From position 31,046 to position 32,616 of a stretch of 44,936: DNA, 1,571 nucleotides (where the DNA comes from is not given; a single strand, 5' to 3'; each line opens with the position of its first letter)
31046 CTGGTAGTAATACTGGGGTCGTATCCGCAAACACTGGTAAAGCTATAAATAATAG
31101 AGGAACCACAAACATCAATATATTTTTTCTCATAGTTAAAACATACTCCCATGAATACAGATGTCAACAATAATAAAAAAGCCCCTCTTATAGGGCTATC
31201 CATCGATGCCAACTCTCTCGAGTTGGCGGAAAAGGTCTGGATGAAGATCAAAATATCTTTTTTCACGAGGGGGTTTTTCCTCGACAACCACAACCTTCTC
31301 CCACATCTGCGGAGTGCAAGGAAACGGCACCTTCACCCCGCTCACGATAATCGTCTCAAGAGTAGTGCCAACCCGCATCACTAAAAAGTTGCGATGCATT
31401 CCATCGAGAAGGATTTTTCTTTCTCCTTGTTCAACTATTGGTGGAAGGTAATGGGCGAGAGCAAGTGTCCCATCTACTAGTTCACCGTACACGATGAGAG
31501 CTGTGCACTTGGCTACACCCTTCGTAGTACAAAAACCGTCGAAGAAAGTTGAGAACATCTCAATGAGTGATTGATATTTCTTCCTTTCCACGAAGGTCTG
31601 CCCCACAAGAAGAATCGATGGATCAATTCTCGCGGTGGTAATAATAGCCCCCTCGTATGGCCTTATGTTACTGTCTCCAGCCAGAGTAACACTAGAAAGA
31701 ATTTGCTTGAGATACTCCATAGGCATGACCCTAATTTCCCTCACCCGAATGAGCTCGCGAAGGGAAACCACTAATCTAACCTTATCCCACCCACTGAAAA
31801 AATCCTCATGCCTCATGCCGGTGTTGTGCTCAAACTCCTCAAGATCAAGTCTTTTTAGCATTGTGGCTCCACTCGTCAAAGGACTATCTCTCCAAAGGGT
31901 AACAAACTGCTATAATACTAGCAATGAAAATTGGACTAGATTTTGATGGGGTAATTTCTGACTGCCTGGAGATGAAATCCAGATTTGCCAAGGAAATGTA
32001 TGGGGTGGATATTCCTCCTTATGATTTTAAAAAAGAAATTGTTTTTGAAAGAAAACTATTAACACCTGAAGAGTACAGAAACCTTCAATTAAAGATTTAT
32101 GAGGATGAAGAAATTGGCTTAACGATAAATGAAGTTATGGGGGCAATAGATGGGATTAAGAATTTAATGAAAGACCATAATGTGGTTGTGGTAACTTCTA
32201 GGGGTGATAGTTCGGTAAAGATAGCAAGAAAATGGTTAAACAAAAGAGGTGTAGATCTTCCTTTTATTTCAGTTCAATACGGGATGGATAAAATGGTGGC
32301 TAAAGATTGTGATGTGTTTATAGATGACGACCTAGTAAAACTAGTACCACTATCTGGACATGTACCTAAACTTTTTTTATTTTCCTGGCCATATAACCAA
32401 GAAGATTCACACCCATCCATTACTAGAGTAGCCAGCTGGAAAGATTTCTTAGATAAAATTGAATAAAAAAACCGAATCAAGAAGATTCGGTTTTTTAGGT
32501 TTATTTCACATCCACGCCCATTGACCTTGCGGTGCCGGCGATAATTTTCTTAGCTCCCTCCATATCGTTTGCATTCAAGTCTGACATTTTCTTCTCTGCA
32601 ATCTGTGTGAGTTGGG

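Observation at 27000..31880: Compositionally foreign pyrimidine-deoxynucleotide module wedged between argS and the secE-nusG-rplK operon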

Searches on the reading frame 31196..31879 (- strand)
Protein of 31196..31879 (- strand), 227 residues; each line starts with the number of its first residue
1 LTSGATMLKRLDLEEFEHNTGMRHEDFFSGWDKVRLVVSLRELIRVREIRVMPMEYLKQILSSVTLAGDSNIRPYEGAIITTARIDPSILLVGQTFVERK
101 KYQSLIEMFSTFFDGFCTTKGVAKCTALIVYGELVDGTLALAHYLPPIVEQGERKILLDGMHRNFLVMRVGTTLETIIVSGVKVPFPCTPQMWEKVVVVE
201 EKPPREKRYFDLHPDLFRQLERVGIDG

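Call 3: search_protein_families(library=pfam, proteins=[window:31196-31879:-], max_evalue=0.01)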
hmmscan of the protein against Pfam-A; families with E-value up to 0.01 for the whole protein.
window:31196-31879:- (227 aa): 1 family
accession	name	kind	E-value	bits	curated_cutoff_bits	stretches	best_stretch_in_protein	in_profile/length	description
PF24392.2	Parb-CE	-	0.00031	21.2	23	1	59-187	4-133/147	ParB CE domain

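Call 4: search_protein_families(library=ncbifam, proteins=[window:31196-31879:-], max_evalue=0.01)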
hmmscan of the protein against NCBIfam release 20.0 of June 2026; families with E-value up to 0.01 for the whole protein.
window:31196-31879:- (227 aa): 0 families

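Call 7: search_protein_families(library=phrogs, proteins=[window:31196-31879:-], max_evalue=0.01)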
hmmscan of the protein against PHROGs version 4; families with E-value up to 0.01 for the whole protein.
window:31196-31879:- (227 aa): 0 families

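Call 8: search_protein_families(library=padloc, proteins=[window:31196-31879:-], max_evalue=0.01)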
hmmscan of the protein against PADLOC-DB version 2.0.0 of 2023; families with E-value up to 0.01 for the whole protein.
window:31196-31879:- (227 aa): 0 families

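Call 10: search_protein_families(library=pfam, proteins=[window:31196-31879:-], max_evalue=10)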
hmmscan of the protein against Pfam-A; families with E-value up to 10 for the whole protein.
window:31196-31879:- (227 aa): 1 family
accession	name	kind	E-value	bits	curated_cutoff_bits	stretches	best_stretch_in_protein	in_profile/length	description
PF24392.2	Parb-CE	-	0.00031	21.2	23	1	59-187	4-133/147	ParB CE domain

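Call 47: find_homologous_proteins(query=window:31196-31879:-, max_evalue=0.001)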
Query window:31196-31879:- (227 aa): 45 proteins with E <= 0.001 among 1108 candidates.
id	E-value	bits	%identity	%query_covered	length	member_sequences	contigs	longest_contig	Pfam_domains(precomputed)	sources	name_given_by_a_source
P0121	1.5e-143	494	100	97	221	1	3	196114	-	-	-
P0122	1.6e-97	343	71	97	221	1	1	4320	PF24392.3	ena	-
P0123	3.9e-81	290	61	97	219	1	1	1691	-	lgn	-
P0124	1.3e-80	288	59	97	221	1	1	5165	-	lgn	-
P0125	2.3e-79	284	59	97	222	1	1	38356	PF24392.3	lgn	-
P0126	8.3e-79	282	58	97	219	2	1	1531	-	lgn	-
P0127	9.4e-79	282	61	97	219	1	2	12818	-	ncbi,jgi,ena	-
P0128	1.8e-78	281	59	97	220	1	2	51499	PF24392.3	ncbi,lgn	-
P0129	2.5e-78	281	57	97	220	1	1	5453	PF24392.3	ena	-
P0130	1.3e-77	278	60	97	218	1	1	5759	-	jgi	jgi:hypothetical protein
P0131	3.7e-77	277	59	97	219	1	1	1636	-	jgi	jgi:hypothetical protein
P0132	3.6e-74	267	54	97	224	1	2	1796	-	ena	-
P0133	1.3e-73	265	54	100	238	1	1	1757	-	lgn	-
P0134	3.7e-73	264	53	97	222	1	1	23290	-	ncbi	ncbi:MAG: hypothetical protein V1738_03875 [Patescibacteria group bacterium]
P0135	1.2e-71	259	50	97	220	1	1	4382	-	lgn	-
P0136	2.3e-71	258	51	99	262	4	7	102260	-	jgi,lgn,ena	-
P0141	3.7e-67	244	51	95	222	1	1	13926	PF24392.3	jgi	jgi:hypothetical protein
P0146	1.4e-62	229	50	97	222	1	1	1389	PF24392.3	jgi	-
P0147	3.8e-62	228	48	97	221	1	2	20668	-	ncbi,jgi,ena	-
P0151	1.4e-59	219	50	97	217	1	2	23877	-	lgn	-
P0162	2.7e-49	186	41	98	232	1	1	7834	PF24392.3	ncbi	-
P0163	3.9e-49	185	42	98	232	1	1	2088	PF24392.3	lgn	-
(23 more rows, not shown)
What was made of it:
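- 31196..31861 (-): ParB-CE-like protein (221 aa from the ATG; ParB/Srx-type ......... motif). The family has 45 clusters (call 47).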

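Call 48: find_encoding_contigs(protein=P0128, flank=6000, max_places=2)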
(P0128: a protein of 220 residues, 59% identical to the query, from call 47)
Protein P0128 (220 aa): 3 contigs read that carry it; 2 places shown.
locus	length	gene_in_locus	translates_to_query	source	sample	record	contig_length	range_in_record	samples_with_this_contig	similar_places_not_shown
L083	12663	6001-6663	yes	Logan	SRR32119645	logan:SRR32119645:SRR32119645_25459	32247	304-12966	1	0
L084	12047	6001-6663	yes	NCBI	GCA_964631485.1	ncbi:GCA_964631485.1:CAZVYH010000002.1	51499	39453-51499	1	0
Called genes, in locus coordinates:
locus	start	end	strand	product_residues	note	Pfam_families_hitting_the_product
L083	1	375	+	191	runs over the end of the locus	PF03352:Adenine_glyco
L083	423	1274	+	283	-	-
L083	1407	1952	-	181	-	PF00574:CLP_protease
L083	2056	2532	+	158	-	PF03073:TspO_MBR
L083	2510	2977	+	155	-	-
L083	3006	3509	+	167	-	-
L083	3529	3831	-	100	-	-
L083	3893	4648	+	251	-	PF03372:Exo_endo_phos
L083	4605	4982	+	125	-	PF01035:DNA_binding_1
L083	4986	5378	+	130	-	PF06262:Zincin_1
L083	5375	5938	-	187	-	PF06941:NT5C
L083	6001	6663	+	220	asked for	PF24392:Parb-CE (faint)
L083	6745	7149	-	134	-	PF09945:DUF2177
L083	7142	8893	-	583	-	PF07973:tRNA_SAD (weak), PF00587:tRNA-synt_2b, PF03129:HGTP_anticodon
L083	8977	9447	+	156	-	-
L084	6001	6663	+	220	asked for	PF24392:Parb-CE (faint)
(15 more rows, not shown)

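Call 49: find_encoding_contigs(protein=P0136, flank=6000, max_places=2)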
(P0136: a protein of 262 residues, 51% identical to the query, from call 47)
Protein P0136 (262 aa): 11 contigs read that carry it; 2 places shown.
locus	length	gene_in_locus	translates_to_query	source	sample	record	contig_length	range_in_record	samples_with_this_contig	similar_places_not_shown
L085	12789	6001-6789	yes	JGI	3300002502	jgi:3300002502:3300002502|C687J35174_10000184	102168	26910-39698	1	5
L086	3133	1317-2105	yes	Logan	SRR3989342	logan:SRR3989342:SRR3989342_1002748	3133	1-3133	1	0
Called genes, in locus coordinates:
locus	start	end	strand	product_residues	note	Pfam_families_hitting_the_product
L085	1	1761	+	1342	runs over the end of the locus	PF18501:REC1, PF22222:Cpf1_PI-like, PF18516:RuvC_1, PF18510:NUC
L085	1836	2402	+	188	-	PF01930:Cas_Cas4 (weak)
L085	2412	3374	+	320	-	PF01867:Cas_Cas1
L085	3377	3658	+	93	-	PF09827:CRISPR_Cas2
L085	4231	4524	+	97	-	-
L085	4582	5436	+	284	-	PF01370:Epimerase, PF04321:RmlD_sub_bind, PF16363:GDP_Man_Dehyd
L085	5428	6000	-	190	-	PF06941:NT5C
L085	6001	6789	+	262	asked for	-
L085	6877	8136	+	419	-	PF00587:tRNA-synt_2b, PF03129:HGTP_anticodon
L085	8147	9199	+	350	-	PF06723:MreB_Mbl, PF00022:Actin (faint), PF11104:PilM_2 (faint), PF00012:HSP70, PF14450:FtsA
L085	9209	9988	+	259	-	PF04085:MreC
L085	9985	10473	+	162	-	-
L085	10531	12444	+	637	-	PF03717:PBP_dimer, PF00905:Transpeptidase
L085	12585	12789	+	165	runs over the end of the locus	PF03449:GreA_GreB_N, PF01272:GreA_GreB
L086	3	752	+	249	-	?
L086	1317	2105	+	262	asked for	-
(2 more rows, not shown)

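Call 50: find_encoding_contigs(protein=P0125, flank=6000, max_places=2)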
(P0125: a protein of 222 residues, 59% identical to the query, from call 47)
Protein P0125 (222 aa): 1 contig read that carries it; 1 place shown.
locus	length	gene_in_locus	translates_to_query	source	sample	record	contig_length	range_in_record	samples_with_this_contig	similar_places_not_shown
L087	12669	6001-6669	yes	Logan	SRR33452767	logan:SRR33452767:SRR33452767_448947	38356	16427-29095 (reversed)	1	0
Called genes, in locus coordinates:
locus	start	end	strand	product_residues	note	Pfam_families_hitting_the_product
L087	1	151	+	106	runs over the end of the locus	-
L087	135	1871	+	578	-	PF00905:Transpeptidase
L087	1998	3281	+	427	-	PF08245:Mur_ligase_M, PF02875:Mur_ligase_C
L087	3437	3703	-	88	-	-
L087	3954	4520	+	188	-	PF03352:Adenine_glyco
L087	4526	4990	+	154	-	PF14359:DUF4406 (weak)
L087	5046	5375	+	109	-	PF01035:DNA_binding_1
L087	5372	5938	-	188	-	PF06941:NT5C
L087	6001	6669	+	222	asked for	PF24392:Parb-CE (faint)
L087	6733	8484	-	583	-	PF07973:tRNA_SAD (weak), PF00587:tRNA-synt_2b, PF03129:HGTP_anticodon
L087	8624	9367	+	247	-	-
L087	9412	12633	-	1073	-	PF02811:PHP, PF07733:DNA_pol3_alpha, PF17657:DNA_pol3_finger, PF14579:HHH_6, PF01336:tRNA_anti-codon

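Call 52: search_solved_structures(query=A4, max_evalue=10, show_alignments=3)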
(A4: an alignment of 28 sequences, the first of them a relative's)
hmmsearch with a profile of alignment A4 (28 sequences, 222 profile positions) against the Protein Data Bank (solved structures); distinct sequences matched with E-value up to 10: 2.
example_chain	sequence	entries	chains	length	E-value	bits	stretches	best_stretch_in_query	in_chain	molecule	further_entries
9m5m_A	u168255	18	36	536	1.1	11.9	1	96-189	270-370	aspartate--tRNA ligase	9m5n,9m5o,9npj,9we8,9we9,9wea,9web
9wem_A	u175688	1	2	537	1.2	11.9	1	96-189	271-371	aspartate--tRNA ligase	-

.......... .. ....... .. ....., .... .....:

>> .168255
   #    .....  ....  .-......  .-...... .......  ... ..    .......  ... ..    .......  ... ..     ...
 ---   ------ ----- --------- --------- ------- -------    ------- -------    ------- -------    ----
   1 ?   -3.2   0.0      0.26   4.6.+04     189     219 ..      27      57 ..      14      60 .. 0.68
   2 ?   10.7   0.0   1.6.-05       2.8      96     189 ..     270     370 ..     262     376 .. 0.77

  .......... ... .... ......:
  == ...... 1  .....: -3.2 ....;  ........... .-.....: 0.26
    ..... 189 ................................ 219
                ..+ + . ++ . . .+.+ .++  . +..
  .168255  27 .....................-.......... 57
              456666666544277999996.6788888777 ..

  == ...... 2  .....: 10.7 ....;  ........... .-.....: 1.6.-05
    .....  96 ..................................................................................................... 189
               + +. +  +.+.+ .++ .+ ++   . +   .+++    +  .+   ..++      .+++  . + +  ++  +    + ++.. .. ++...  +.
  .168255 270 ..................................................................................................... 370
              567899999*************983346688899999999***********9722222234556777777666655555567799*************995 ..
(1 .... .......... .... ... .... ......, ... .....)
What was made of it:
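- On ParB/Srx (ParB-CTPase) fold: the 221-aa protein: There is no PDB sequence hit (call 52).
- Closest known: Non-segregation ParB-CTPase-fold proteins. Different: There is no sequence match to any solved structure (call 52).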

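Call 53: search_protein_families(library=pfam, alignment_id=A4, max_evalue=0.1)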
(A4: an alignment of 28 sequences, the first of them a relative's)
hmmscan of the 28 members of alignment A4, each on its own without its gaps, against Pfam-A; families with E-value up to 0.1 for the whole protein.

A. member 1, P0121 (221 aa): 1 family
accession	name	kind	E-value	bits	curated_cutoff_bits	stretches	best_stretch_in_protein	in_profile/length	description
PF24392.2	Parb-CE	-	0.00031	21.2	23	1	53-181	4-133/147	ParB CE domain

B. families by the number of members that match (of 28 scanned): 4 families
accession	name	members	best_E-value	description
PF24392.2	Parb-CE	21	7.2e-07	ParB CE domain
PF18251.7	Defensin_5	2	0.043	Fungal defensin Copsin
PF09158.15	MotCF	1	0.051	Bacteriophage T4 MotA, C-terminal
PF05484.17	LRV_FeS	1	0.093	LRV protein FeS4 cluster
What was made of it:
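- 31196..31861 (-): PF24392 at 3e-4 for the window protein (below the gathering score); 21 of 28 relatives hit it, best 7e-7 (calls 3, 53).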

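Call 66: find_encoding_contigs(protein=P0147, flank=5000, max_places=1)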
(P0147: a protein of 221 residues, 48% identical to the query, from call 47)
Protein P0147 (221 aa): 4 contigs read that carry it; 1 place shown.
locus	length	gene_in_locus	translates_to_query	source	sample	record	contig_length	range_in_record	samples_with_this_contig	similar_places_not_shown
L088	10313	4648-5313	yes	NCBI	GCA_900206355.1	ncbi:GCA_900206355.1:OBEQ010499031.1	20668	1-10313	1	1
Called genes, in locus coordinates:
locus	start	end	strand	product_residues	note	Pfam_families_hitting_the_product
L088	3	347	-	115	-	?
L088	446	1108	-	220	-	PF07690:MFS_1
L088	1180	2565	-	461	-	PF00082:Peptidase_S8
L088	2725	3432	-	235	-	PF02661:Fic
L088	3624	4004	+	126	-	-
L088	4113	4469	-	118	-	-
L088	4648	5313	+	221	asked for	-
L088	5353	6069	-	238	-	PF00483:NTP_transferase, PF12804:NTP_transf_3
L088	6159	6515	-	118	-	-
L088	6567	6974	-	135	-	PF00989:PAS, PF08448:PAS_4 (weak), PF13426:PAS_9, PF08447:PAS_3 (weak)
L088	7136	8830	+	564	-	PF00501:AMP-binding, PF13193:AMP-binding_C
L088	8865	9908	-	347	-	-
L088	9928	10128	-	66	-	PF03988:DUF347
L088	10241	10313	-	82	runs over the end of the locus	PF07705:CARDB (weak)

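Call 67: find_encoding_contigs(protein=P0151, flank=5000, max_places=1)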
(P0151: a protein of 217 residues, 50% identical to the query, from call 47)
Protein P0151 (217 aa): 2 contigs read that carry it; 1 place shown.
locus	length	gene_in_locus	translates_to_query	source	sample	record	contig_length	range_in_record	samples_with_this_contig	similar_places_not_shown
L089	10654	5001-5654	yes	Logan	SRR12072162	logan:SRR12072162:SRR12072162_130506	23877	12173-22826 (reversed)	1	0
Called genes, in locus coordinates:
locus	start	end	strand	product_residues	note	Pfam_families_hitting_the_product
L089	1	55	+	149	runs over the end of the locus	PF00293:NUDIX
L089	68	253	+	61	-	-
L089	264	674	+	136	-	PF08327:AHSA1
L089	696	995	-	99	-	-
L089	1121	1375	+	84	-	PF02201:SWIB, PF26291:SWIB_eIF2D (weak)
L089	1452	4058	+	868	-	PF00690:Cation_ATPase_N, PF00122:E1-E2_ATPase, PF00702:Hydrolase, PF13246:Cation_ATPase, PF12710:HAD (weak), PF08282:Hydrolase_3 (faint), PF00689:Cation_ATPase_C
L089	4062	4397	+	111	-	PF04993:TfoX_N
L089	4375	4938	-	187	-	PF06941:NT5C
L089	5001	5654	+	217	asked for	-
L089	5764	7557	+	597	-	PF00009:GTP_EFTU, PF01926:MMR_HSR1, PF22042:EF-G_D2, PF03144:GTP_EFTU_D2, PF00679:EFG_C, PF21018:BipA_C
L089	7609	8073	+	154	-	PF00254:FKBP_C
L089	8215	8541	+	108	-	PF00076:RRM_1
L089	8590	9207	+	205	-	-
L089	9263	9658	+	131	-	PF02675:AdoMet_dc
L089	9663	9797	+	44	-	-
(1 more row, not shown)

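Call 68: find_encoding_contigs(protein=P0162, flank=5000, max_places=1)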
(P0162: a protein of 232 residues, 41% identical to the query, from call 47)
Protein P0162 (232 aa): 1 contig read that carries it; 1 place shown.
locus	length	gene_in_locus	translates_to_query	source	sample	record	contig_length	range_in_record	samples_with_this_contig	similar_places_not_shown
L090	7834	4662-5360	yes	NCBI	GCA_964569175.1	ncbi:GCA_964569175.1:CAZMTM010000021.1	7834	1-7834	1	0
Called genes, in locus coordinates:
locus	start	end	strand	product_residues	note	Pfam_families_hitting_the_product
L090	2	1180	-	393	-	?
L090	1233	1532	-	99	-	PF00166:Cpn10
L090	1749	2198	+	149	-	-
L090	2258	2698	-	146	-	PF00892:EamA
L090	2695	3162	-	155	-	-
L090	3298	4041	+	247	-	-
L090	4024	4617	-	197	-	PF06941:NT5C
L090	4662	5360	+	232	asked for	PF24392:Parb-CE (weak)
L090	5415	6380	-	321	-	PF01784:DUF34_NIF3 (faint)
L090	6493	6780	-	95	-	-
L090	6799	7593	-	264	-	PF01048:PNP_UDP_1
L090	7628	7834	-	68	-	?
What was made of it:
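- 31196..31861 (-): It is divergently paired with NT5C in 6 of 7 contexts (calls 48-50, 66-68).
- On DndB/DpdB-type DNA-modification partner: The partner is NT5C in six of them (calls 48-50, 66-68).
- ParB-CE and NT5C are paired in 6 of 7 contexts (calls 48-50, 66-68).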

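Call 75: find_related_loci(query=A4, collection=viral_contigs, flank=6000)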
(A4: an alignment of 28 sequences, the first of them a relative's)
Query A4 (221 aa) in viral_contigs; peptide patterns used: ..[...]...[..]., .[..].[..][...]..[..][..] (x = any residue, [..] = any of these).
47 stretches matched a pattern, but none encodes a relative of the query by tblastn (E <= 1e-3).

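Call 86: search_dna_similar(query=P0121, collection=phages, mode=protein, max_evalue=0.001, max_rows=10)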
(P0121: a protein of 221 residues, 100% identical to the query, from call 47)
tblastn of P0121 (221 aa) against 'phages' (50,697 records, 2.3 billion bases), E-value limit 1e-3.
No match.

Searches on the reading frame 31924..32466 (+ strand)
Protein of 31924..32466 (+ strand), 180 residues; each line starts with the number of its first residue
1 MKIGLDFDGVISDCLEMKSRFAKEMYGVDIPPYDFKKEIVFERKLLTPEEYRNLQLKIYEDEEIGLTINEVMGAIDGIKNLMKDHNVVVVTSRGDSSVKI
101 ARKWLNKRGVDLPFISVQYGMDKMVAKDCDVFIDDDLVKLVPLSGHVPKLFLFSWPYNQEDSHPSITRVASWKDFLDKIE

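Call 3: search_protein_families(library=pfam, proteins=[window:31924-32466:+], max_evalue=0.01)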
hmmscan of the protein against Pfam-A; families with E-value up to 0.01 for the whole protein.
window:31924-32466:+ (180 aa): 1 family
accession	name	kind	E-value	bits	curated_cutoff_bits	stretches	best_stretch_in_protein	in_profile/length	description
PF06941.18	NT5C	-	1.9e-08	34.8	24.8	1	3-177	4-172/180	5' nucleotidase, deoxy (Pyrimidine), cytosolic type C protein (NT5C)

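Call 4: search_protein_families(library=ncbifam, proteins=[window:31924-32466:+], max_evalue=0.01)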
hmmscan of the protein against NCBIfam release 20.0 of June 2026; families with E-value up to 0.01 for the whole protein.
window:31924-32466:+ (180 aa): 1 family
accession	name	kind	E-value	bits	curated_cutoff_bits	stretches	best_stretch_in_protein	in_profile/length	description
NF046079.1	HAD_phos_BT0820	equivalog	0.00049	20.5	165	1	69-138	21-97/137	BT0820 family HAD-type phosphatase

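Call 7: search_protein_families(library=phrogs, proteins=[window:31924-32466:+], max_evalue=0.01)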
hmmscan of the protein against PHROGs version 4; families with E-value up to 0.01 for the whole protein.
window:31924-32466:+ (180 aa): 3 families
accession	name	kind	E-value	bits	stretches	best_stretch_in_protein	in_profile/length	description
phrog_420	-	unknown function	4.5e-16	60.2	1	1-179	14-202/267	unknown function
phrog_1238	-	moron, auxiliary metabolic gene and host takeover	1.6e-05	25.6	1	69-135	44-114/155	phosphoheptose isomerase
phrog_415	-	other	0.00015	22.5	1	5-128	26-127/218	polynucleotide kinase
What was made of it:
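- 31924..32466 (+): NT5C-family HAD 5'(3')-deoxyribonucleotidase-like protein (180 aa), divergent partner of the ParB-CE gene across a 62-bp spacer. PF06941 1.9e-8 and phrog_420 4.5e-16 (calls 3, 7).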

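Call 8: search_protein_families(library=padloc, proteins=[window:31924-32466:+], max_evalue=0.01)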
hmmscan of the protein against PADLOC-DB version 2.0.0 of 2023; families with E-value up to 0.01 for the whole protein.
window:31924-32466:+ (180 aa): 0 families
